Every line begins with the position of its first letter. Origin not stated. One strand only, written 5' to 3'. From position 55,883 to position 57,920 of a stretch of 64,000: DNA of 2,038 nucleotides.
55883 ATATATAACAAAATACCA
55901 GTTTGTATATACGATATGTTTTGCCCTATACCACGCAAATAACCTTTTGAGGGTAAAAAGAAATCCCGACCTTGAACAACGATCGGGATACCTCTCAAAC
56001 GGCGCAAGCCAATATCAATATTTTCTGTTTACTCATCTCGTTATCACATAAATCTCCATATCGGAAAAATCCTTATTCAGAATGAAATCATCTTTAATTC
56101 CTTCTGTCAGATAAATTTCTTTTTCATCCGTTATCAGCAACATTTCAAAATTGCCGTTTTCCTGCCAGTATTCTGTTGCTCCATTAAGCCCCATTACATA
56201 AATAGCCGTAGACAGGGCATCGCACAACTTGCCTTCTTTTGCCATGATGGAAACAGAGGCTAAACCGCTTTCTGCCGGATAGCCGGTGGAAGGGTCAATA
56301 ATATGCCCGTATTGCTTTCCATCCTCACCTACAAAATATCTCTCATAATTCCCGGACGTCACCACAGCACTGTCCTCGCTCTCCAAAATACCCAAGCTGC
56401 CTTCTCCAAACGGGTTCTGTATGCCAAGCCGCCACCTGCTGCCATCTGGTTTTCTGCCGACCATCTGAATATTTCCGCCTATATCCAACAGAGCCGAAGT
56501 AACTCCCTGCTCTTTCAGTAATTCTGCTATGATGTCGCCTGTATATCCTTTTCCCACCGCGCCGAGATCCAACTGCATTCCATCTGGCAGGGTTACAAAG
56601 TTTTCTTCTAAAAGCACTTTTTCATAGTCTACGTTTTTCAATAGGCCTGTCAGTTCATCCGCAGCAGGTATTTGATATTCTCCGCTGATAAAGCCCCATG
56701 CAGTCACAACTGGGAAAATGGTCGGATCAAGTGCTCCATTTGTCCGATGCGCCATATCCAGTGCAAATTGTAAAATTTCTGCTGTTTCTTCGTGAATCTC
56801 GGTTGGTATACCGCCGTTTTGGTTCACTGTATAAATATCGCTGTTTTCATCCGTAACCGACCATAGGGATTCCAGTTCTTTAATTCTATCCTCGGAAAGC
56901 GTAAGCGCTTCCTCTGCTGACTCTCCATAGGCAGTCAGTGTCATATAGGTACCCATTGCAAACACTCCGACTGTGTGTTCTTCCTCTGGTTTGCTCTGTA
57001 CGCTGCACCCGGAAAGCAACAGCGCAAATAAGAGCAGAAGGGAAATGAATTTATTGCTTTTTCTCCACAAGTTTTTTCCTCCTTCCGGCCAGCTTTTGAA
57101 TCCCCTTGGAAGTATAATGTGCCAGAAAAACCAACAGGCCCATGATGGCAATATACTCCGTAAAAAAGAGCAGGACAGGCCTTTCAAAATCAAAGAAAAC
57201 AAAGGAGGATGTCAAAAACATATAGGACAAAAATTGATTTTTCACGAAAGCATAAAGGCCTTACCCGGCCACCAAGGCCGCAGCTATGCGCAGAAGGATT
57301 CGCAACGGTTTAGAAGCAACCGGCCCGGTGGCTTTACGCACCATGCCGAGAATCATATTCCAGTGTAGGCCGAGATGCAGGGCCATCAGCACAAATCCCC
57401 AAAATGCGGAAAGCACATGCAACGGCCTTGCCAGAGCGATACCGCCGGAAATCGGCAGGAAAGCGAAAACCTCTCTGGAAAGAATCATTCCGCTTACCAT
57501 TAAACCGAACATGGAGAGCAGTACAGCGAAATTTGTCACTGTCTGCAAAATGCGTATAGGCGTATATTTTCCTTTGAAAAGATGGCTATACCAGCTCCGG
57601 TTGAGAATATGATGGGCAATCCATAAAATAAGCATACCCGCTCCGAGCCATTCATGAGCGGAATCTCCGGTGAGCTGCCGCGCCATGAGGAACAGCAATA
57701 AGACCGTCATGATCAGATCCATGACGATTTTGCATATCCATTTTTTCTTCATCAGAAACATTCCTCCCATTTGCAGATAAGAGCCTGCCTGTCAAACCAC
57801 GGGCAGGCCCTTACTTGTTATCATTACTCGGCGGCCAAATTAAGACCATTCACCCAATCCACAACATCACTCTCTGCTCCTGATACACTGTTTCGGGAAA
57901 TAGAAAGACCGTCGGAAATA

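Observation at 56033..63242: Cluster of extracytoplasmic flavodoxin-like lipoproteins with secreted ApbE flavin transferase, a DUF4405-like membrane protein and cytoplasmic flavin/Fe-S reductases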

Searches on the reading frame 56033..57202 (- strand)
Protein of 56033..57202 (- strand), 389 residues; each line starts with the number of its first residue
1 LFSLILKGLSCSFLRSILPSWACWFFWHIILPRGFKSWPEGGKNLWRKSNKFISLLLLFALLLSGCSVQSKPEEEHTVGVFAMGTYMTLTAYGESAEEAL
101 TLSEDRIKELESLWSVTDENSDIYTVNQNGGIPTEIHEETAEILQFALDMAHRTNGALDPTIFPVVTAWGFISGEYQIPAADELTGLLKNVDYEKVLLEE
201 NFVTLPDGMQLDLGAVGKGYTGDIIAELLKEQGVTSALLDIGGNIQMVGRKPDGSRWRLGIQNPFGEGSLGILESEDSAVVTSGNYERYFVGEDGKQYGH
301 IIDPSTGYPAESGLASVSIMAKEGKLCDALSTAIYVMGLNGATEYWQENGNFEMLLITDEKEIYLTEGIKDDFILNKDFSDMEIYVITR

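Call 3: search_protein_families(library=pfam, proteins=[window:56033-57202:-], max_evalue=0.01)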
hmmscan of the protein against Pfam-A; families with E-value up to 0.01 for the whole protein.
window:56033-57202:- (389 aa): 1 family
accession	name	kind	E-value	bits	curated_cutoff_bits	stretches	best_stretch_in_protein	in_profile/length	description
PF02424.20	ApbE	-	1.1e-83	281.3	25.6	1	83-355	1-265/266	ApbE family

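Call 4: search_protein_families(library=ncbifam, proteins=[window:56033-57202:-], max_evalue=0.01)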
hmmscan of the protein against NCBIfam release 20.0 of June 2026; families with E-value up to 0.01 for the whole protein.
window:56033-57202:- (389 aa): 1 family
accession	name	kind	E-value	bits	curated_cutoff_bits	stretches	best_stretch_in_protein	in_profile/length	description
NF007774.0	PRK10461.1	equivalog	1.4e-38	132.7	498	1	55-364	9-334/351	FAD:protein FMN transferase ApbE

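Call 45: search_solved_structures(query=window:56033-57070:-, max_evalue=1e-10)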
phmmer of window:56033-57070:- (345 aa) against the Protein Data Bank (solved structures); distinct sequences matched with E-value up to 1e-10: 13.
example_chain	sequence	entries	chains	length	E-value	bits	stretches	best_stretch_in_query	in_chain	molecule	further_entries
7esa_A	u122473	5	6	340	1.4e-57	198.4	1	32-336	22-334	FAD:protein FMN transferase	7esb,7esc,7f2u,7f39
1vrm_A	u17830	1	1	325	9.8e-43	149.6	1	34-294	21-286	hypothetical protein TM1553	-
4ifu_A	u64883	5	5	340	6.6e-38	133.8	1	57-328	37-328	FAD:protein FMN transferase | Thiamine biosynthesis lipoprotein ApbE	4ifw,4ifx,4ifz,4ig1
4xdt_A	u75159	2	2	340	1.1e-37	133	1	55-328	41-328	FAD:protein FMN transferase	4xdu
7mgt_A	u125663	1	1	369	3.3e-37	131.5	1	56-328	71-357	FAD:protein FMN transferase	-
4xdr_A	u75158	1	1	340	8.4e-37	130.1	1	57-328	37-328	FAD:protein FMN transferase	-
6nxi_A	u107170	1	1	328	9.6e-36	126.6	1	32-302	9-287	FAD:protein FMN transferase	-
6nxj_A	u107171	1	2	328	2.5e-34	122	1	32-302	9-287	FAD:protein FMN transferase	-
4xgw_A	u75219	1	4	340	2.1e-33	119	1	38-320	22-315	FAD:protein FMN transferase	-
4xgx_A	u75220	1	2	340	4e-33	118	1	38-320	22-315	FAD:protein FMN transferase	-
2o18_A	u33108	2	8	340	7.5e-33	117.1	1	38-320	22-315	Thiamine biosynthesis lipoprotein apbE | FAD:protein FMN transferase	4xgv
5mgy_H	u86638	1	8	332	7.8e-33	117.1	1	71-314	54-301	FAD:protein FMN transferase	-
3pnd_A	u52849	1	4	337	1.7e-31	112.7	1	38-316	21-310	Thiamine biosynthesis lipoprotein ApbE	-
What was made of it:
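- On ApbE FAD:protein FMN transferase: 7ESA, 'FAD:protein FMN transferase', matches at E 1.4e-57 (call 45).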

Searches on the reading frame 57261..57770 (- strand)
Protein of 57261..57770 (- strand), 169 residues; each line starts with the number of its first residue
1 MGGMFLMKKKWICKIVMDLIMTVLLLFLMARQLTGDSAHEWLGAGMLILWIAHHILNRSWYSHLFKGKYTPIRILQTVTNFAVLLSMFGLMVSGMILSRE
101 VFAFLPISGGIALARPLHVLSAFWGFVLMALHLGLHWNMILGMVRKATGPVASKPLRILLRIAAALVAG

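Call 3: search_protein_families(library=pfam, proteins=[window:57261-57770:-], max_evalue=0.01)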
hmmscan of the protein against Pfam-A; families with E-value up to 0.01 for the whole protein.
window:57261-57770:- (169 aa): 1 family
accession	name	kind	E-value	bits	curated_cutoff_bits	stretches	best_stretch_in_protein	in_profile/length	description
PF14358.11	DUF4405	-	2.6e-11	44.3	26.7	1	78-137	1-66/66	Domain of unknown function (DUF4405)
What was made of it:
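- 57261..57752 (-): g8 N-fragment: the first 163 codons of DUF4405 (four helices, all conserved His) ending at an in-frame TAA at 57261-57263. Pfam DUF4405 E 2.6e-11 (call 3).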

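Call 4: search_protein_families(library=ncbifam, proteins=[window:57261-57770:-], max_evalue=0.01)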
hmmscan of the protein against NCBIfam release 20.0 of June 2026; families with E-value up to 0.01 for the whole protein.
window:57261-57770:- (169 aa): 0 families
